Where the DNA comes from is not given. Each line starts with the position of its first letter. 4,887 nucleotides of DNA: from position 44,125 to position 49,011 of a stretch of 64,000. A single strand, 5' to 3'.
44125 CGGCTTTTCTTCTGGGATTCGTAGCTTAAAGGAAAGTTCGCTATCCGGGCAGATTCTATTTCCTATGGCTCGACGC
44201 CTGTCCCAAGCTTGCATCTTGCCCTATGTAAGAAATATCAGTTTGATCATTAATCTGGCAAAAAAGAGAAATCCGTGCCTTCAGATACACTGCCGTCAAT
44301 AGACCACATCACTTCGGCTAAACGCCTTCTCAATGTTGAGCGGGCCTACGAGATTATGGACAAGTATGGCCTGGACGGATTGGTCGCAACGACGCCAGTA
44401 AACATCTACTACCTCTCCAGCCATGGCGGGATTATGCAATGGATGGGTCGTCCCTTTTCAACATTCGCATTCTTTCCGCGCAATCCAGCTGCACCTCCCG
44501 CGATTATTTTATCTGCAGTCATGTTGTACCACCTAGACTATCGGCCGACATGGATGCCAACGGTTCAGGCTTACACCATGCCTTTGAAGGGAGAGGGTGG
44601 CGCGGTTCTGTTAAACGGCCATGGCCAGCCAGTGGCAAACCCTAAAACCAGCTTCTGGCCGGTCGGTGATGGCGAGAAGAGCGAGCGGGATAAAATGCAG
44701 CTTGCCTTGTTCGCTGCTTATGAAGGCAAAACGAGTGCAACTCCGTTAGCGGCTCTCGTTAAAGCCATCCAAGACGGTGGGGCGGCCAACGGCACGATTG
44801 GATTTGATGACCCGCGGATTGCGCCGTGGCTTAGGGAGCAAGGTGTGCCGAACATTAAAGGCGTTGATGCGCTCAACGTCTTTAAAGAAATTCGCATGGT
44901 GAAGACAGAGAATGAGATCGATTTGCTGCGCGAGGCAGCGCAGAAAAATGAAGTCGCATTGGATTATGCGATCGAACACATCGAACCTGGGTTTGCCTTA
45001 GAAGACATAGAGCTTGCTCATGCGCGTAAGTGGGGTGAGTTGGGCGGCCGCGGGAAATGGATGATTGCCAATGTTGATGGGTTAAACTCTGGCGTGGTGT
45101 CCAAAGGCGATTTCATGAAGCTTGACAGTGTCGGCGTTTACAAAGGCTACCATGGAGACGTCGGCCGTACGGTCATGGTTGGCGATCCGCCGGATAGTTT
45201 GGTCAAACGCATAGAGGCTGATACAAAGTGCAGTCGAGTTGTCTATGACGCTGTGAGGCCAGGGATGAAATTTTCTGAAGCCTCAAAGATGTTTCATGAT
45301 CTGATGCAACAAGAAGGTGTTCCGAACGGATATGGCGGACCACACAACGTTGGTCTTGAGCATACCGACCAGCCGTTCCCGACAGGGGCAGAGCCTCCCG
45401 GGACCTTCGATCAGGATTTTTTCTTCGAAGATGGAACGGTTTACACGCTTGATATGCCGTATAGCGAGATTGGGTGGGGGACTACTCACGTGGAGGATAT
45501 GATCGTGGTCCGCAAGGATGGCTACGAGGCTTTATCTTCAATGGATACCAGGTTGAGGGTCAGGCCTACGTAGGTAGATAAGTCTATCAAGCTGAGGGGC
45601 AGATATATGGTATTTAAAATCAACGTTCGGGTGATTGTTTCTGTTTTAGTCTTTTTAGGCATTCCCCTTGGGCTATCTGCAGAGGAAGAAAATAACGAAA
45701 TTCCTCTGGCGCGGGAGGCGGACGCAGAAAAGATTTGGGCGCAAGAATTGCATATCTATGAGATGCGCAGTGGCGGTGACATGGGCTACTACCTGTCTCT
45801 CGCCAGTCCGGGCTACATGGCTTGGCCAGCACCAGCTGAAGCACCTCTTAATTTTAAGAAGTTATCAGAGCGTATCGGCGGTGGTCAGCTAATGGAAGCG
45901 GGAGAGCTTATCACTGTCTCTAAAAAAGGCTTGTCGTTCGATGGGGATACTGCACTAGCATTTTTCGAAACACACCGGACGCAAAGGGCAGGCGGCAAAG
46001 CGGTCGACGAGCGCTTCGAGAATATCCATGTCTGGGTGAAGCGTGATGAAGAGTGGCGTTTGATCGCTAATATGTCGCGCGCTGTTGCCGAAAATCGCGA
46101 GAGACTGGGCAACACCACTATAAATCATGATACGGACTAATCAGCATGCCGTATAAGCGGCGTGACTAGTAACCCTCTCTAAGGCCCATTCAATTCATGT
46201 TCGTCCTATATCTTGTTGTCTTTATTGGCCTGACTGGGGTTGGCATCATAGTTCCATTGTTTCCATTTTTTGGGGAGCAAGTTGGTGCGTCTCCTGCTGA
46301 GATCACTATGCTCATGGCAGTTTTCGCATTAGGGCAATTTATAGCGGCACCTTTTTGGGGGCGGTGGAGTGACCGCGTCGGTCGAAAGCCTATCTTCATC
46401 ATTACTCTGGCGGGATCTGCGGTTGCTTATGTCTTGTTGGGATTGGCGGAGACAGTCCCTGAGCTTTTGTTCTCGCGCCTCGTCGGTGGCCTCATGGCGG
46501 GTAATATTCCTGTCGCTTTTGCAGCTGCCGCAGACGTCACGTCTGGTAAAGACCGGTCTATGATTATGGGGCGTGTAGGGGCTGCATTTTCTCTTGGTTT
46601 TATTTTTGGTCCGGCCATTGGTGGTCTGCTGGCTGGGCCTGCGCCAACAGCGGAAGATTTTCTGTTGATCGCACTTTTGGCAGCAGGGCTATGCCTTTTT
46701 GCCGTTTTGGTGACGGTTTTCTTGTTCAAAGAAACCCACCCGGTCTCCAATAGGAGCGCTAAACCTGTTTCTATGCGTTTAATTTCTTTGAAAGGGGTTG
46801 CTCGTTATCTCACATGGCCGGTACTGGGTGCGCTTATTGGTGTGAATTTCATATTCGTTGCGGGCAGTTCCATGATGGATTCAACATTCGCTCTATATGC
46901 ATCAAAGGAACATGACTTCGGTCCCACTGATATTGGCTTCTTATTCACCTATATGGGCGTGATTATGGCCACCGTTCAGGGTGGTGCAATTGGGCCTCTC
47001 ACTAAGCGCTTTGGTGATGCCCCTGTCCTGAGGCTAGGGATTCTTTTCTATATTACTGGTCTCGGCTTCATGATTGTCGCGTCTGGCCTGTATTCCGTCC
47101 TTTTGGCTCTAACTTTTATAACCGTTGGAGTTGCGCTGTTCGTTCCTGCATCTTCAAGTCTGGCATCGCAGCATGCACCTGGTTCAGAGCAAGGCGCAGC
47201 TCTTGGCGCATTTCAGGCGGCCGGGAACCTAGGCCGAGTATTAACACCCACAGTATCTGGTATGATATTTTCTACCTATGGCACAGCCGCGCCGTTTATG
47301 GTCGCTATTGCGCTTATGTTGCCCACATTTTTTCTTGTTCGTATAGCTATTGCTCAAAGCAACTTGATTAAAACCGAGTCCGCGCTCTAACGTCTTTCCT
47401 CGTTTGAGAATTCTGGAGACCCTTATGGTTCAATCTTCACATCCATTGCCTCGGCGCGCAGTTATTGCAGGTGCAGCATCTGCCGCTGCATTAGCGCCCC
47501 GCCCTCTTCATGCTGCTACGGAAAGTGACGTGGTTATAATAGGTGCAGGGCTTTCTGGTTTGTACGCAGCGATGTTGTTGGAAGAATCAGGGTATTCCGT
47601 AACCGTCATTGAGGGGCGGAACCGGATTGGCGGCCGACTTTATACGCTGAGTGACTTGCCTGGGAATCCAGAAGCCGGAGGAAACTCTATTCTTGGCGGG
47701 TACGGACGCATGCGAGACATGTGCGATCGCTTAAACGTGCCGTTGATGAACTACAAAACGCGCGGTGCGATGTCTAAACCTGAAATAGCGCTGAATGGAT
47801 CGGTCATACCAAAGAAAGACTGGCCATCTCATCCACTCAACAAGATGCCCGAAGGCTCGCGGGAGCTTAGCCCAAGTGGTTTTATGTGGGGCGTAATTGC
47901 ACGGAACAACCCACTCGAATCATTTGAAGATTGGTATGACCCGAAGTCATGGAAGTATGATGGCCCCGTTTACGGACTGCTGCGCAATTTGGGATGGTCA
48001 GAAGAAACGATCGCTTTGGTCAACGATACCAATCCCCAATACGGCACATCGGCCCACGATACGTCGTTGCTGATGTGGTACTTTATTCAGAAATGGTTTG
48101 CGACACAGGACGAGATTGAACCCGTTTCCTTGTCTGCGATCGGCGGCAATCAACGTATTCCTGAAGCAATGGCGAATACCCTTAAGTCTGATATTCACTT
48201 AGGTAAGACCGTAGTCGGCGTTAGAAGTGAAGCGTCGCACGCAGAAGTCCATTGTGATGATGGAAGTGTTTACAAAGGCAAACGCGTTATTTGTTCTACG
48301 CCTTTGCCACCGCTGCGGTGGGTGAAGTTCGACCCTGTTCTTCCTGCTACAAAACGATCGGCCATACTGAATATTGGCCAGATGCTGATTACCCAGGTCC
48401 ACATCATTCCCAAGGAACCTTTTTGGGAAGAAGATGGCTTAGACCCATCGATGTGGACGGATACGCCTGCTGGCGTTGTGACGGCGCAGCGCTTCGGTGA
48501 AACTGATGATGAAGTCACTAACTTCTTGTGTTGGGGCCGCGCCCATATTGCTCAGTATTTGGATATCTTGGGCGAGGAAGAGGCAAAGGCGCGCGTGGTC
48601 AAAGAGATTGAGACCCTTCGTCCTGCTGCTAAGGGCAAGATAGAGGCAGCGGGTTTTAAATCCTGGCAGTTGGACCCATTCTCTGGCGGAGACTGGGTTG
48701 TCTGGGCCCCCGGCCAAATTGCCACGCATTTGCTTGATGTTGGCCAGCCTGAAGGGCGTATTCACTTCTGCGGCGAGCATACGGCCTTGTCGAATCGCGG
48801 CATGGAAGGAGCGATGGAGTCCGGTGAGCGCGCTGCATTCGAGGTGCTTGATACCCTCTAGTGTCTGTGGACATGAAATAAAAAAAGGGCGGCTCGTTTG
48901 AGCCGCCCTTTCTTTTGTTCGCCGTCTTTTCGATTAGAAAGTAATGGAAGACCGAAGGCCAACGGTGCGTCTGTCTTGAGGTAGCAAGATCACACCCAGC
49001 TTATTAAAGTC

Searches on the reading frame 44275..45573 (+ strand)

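Call 69: search_protein_families(library=ncbifam, proteins=[window:44275-45573:+], max_evalue=0.00001)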
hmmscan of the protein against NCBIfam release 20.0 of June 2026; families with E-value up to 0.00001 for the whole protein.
window:44275-45573:+ (432 aa): 8 families
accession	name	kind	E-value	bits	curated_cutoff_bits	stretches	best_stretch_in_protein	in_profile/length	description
NF011174.0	PRK14576.1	subfamily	2.4e-22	79.4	487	1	190-428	158-402/405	putative endopeptidase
NF011173.0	PRK14575.1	equivalog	1.4e-16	60.5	850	1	276-424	254-399/406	putative peptidase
NF011720.0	PRK15173.1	subfamily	1.6e-16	60.2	420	1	276-424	191-336/343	peptidase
NF040821.1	dipep_PepQ_Arch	equivalog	2e-15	56.6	630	1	191-424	106-342/346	Xaa-Pro dipeptidase PepQ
NF038259.1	ectoine_DoeA_2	exception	1.2e-12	47.3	575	1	192-348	136-302/386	ectoine hydrolase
TIGR00500.1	met_pdase_I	equivalog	3.8e-11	43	171.35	1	273-364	82-174/247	type I methionyl aminopeptidase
TIGR02993.1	ectoine_eutD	equivalog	1.7e-10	40.6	613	1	150-362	94-325/391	ectoine hydrolase DoeA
NF007310.0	PRK09795.1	equivalog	1.4e-06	27.4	393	0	204-425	122-353/361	aminopeptidase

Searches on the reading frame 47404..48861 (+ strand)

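Call 69: search_protein_families(library=ncbifam, proteins=[window:47404-48861:+], max_evalue=0.00001)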
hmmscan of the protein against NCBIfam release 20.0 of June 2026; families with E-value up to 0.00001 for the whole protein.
window:47404-48861:+ (485 aa): 21 families
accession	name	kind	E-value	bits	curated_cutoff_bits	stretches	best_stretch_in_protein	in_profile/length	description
TIGR03467.1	HpnE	equivalog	4e-10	39.6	283.05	1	43-83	1-41/430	hydroxysqualene dehydroxylase HpnE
TIGR02734.1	crtI_fam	subfamily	2.1e-09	36.6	238.1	1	43-83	1-41/504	phytoene desaturase family protein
TIGR00562.1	proto_IX_ox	equivalog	6.4e-08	31.6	97.85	1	41-97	3-61/470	protoporphyrinogen oxidase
NF005560.0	PRK07233.1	equivalog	7.2e-08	31.7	252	1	42-78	2-38/435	hypothetical protein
NF045637.1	carotdesatCrtDProt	equivalog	9.8e-08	31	580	1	43-92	1-50/485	1-hydroxycarotenoid 3,4-desaturase CrtD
NF009410.0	PRK12771.1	subfamily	7e-07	28.2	516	1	23-79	121-177/566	NAD(P)-binding protein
NF005313.0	PRK06847.1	subfamily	9e-07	28.2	372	0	41-71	5-35/375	hypothetical protein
NF045663.1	diclust_near_Sec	equivalog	9.3e-07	27.3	530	1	37-83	103-149/759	pyridine nucleotide-disulfide oxidoreductase/dicluster-binding protein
NF008841.0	PRK11883.1-1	equivalog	1.2e-06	27.8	517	0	40-82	3-48/453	protoporphyrinogen oxidase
NF005566.0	PRK07236.1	subfamily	1.3e-06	27.6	333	0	38-70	4-36/386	hypothetical protein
TIGR01317.1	GOGAT_sm_gam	subfamily_domain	1.3e-06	27.6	447.7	1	20-79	123-182/485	glutamate synthase small subunit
NF005547.0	PRK07208.1-3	equivalog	1.8e-06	27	380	0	41-81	5-45/465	hypothetical protein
NF045599.1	bili_reduct_long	exception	2.2e-06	26.2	750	1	37-80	378-421/641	bilirubin reductase, long form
NF050086.1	pipecolate_AmaA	exception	2.5e-06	26.4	600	1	34-72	19-57/425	L-pipecolate oxidase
NF058655.1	CrtID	equivalog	3.9e-06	26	640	1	43-82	1-40/478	bifunctional phytoene desaturase/3,4-desaturase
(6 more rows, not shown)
